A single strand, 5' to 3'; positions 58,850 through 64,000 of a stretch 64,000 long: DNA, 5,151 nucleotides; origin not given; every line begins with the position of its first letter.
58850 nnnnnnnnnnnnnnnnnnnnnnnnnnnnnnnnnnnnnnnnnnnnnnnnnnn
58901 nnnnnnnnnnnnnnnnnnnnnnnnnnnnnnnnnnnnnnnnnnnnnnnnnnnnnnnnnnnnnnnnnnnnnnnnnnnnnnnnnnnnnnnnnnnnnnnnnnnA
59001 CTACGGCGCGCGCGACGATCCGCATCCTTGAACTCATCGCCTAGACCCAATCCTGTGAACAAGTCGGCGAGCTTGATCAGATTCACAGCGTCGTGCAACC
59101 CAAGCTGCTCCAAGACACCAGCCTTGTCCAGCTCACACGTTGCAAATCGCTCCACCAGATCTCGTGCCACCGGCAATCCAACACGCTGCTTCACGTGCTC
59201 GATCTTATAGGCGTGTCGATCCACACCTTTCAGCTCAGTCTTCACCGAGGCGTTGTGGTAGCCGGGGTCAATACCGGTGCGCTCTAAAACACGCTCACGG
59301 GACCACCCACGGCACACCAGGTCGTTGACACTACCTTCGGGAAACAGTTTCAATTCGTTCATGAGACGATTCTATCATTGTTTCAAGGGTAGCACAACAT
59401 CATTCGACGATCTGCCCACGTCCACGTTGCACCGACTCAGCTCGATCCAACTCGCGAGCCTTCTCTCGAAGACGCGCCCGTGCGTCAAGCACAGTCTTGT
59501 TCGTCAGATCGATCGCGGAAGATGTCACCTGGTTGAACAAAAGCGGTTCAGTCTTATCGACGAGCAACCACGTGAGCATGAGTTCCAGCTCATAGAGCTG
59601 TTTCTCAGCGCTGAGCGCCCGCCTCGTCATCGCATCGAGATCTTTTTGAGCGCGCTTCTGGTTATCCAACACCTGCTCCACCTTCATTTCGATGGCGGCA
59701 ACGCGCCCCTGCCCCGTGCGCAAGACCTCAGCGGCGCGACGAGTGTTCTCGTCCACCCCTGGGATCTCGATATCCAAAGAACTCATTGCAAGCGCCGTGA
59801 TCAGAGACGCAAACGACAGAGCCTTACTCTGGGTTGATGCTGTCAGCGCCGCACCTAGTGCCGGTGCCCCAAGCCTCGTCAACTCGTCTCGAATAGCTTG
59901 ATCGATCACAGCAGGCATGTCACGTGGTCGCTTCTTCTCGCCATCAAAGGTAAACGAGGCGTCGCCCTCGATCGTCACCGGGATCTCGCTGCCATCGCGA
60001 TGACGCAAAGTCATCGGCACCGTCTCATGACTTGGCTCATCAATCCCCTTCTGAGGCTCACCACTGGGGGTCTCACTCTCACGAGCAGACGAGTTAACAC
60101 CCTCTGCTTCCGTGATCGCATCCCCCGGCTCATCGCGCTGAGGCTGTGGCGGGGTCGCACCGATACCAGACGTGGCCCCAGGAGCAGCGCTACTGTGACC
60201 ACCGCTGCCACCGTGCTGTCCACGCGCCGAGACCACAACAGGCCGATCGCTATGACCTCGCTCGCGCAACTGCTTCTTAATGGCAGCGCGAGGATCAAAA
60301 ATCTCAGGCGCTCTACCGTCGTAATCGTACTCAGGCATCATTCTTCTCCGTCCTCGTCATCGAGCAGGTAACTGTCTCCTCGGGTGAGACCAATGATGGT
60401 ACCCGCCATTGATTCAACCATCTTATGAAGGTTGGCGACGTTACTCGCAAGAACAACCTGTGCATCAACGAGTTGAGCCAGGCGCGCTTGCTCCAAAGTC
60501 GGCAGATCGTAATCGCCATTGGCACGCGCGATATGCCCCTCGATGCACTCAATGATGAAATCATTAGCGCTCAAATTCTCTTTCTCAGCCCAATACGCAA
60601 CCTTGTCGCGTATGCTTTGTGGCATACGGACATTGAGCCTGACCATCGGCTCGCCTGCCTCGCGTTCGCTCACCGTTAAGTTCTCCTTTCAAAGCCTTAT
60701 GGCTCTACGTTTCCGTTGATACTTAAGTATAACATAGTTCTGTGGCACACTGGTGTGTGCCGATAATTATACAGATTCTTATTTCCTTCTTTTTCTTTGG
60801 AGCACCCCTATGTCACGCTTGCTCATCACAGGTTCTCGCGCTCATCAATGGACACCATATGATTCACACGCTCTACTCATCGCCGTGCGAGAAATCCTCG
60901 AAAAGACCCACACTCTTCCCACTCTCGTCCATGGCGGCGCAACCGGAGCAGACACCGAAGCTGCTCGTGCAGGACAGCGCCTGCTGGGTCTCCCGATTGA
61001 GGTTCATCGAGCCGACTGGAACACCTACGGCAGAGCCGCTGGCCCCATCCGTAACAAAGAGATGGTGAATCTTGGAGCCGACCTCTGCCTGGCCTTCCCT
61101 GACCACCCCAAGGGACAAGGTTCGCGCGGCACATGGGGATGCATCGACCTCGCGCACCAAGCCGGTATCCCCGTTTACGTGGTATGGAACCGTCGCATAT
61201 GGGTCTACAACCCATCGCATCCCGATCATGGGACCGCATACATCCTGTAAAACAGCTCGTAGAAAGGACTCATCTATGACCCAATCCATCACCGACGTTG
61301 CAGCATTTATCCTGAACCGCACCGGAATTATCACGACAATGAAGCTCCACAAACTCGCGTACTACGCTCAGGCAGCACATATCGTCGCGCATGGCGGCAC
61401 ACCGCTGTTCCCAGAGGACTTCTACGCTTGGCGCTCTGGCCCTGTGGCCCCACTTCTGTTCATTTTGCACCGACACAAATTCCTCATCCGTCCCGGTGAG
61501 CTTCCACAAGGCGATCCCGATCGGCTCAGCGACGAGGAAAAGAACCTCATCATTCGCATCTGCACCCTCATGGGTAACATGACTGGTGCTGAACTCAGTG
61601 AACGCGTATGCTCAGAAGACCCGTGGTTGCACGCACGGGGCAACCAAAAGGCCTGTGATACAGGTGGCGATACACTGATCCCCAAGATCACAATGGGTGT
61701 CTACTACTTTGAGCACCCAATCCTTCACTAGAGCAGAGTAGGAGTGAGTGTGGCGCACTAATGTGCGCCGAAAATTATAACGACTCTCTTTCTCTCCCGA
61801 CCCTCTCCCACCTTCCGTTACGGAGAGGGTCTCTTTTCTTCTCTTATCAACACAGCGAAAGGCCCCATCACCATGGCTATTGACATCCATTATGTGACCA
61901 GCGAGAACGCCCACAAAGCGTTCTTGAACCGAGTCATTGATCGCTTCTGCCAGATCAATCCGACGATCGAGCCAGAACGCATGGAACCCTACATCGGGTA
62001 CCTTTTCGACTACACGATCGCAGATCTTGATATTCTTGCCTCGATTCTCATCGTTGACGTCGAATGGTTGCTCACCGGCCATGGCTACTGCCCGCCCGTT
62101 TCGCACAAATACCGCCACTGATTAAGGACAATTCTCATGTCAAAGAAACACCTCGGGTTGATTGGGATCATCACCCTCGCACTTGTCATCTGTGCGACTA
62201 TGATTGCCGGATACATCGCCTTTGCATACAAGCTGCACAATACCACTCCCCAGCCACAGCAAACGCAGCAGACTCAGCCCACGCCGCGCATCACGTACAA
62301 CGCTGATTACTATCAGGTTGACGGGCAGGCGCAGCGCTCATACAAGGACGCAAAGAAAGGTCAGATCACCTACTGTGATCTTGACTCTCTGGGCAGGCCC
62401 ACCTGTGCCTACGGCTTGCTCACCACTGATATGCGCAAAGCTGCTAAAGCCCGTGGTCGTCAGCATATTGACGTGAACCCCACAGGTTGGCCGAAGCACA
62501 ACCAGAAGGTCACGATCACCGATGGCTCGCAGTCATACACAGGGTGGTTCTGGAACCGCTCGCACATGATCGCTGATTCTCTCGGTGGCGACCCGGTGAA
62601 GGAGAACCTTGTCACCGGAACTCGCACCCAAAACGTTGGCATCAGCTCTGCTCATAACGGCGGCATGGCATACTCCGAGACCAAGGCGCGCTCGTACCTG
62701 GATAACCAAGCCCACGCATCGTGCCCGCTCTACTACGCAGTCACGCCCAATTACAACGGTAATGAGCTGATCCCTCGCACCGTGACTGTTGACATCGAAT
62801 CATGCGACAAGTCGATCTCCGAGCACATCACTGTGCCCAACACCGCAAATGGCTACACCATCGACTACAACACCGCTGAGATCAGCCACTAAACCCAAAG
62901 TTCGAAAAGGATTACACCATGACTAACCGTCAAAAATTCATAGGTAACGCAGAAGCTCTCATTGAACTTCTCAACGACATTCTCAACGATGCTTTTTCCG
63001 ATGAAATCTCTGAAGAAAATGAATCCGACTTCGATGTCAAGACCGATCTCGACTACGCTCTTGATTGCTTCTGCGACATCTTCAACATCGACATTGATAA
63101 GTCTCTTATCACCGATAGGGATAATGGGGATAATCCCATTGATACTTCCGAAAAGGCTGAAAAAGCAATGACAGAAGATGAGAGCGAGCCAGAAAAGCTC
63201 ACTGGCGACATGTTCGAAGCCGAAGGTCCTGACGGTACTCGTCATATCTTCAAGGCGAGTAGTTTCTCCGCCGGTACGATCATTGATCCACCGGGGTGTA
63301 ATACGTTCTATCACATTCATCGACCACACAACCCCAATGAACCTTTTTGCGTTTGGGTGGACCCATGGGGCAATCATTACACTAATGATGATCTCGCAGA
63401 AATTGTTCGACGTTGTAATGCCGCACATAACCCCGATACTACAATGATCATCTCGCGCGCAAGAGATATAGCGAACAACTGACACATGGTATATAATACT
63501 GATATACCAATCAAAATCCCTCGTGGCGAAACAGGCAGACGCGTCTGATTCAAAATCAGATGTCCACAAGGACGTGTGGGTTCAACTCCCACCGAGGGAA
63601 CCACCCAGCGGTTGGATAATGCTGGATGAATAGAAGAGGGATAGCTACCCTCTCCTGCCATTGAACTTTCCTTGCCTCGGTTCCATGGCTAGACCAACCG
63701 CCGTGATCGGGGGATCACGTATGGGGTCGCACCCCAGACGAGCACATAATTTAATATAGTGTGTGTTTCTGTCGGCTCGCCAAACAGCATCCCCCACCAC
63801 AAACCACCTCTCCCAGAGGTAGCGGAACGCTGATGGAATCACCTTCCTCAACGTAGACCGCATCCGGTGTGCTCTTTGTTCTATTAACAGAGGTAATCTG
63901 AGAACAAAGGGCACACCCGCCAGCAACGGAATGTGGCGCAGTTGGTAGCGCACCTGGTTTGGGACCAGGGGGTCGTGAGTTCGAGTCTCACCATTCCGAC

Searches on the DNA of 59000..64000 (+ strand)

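Call 6: search_dna_similar(query=window:59000-64000:+, collection=plasmids, mode=near)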
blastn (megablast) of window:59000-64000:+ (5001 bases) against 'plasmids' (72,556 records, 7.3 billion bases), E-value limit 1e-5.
Records with a match: 1; places in all: 1; records where one place covers at least 80% of the query: 0.
Best place of each record, by identity: 95-99% 1.
By first word of the organism name: Polaromonas 1.
By predicted mobility (MOB-suite, as given by PLSDB): non-mobilizable 1.
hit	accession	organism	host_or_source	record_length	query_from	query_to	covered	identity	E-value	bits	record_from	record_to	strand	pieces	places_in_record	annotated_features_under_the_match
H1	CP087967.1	Polaromonas sp. P1-6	cell culture,cave ground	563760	4933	4975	1%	95.5%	5e-8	69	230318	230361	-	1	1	none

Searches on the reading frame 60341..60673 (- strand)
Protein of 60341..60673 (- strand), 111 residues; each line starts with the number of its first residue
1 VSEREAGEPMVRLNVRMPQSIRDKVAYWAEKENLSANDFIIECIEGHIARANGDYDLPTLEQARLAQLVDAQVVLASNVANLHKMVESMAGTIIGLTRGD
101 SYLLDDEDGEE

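Call 5: search_protein_families(library=pfam, proteins=[window:60341-60673:-], max_evalue=0.01)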
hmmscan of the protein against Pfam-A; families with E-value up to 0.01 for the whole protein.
window:60341-60673:- (111 aa): 2 families
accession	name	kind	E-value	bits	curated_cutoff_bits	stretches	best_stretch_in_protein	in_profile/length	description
PF05534.18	HicB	-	0.0002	21.6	21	1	13-44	20-51/51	HicB family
PF03869.20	Arc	-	0.00045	20.4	20.4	1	12-44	6-38/50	Arc-like DNA binding domain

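Call 47: search_protein_families(library=padloc, proteins=[window:60341-60673:-], max_evalue=0.01)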
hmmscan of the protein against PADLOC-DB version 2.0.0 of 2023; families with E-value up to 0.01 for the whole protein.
window:60341-60673:- (111 aa): 1 family
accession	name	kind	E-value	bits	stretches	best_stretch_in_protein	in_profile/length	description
PDLC00179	HamB1|HamB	-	0.008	13.1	1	26-106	195-274/415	DEAD-box helicase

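Call 48: search_protein_families(library=ncbifam, proteins=[window:60341-60673:-], max_evalue=0.01)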
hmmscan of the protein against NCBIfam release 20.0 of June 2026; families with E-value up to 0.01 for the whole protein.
window:60341-60673:- (111 aa): 2 families
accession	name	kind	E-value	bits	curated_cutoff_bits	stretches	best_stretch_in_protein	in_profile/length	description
NF041551.1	YlcI_YnfO_N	subfamily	0.00092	19.2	30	1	12-50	4-41/42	YlcI/YnfO family protein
NF052309.1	conj_TF_TprA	exception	0.0061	17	150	1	13-48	8-49/81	ICE element conjugation transcription factor TprA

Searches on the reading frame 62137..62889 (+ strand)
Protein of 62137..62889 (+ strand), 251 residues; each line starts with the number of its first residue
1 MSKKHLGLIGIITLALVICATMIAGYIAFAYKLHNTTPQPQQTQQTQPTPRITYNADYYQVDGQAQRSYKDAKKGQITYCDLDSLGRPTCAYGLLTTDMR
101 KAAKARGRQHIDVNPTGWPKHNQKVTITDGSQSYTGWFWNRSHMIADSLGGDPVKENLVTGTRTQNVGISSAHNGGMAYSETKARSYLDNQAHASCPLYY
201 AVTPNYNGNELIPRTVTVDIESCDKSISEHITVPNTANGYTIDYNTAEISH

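Call 5: search_protein_families(library=pfam, proteins=[window:62137-62889:+], max_evalue=0.01)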
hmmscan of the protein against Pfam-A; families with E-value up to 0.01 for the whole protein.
window:62137-62889:+ (251 aa): 2 families
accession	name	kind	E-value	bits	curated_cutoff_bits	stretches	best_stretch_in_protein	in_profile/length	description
PF13930.12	Endonuclea_NS_2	-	9.6e-16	58.6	27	1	70-222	4-130/132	DNA/RNA non-specific endonuclease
PF01223.29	Endonuclease_NS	-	4.5e-08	33.4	23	1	59-222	8-171/223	DNA/RNA non-specific endonuclease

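Call 47: search_protein_families(library=padloc, proteins=[window:62137-62889:+], max_evalue=0.01)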
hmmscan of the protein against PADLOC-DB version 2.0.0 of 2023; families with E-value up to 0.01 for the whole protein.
window:62137-62889:+ (251 aa): 0 families

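Call 48: search_protein_families(library=ncbifam, proteins=[window:62137-62889:+], max_evalue=0.01)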
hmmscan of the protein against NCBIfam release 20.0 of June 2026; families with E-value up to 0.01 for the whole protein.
window:62137-62889:+ (251 aa): 0 families
